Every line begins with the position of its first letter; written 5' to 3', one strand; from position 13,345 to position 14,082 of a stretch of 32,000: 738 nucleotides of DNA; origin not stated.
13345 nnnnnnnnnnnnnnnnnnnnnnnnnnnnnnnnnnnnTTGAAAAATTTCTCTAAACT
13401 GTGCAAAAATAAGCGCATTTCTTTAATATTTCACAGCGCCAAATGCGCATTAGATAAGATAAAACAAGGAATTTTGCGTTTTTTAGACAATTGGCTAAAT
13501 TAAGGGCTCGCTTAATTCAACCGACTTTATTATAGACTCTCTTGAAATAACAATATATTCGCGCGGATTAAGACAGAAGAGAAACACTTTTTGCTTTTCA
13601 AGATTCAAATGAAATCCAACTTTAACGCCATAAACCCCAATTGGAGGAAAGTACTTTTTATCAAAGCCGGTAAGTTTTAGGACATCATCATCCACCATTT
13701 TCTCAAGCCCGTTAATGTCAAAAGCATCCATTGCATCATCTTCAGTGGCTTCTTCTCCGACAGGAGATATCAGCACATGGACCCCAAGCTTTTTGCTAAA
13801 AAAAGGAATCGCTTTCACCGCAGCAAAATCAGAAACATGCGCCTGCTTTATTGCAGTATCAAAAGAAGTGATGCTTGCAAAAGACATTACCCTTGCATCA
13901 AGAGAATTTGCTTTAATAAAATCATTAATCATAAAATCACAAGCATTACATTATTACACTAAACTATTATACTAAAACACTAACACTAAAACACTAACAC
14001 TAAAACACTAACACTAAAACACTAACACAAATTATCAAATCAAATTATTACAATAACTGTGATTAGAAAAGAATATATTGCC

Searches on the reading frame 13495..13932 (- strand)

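Call 40: search_protein_families(library=ncbifam, proteins=[window:13495-13932:-], max_evalue=0.01)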
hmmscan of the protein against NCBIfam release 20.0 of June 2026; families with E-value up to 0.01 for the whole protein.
window:13495-13932:- (145 aa): 0 families

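Call 76: search_protein_families(library=pfam, proteins=[window:13495-13932:-], max_evalue=0.01)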
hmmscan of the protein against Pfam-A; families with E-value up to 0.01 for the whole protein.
window:13495-13932:- (145 aa): 1 family
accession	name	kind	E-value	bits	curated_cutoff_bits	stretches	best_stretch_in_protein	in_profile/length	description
PF04073.20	tRNA_edit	-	0.0056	17.2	25.5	1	23-119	6-104/123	Aminoacyl-tRNA editing domain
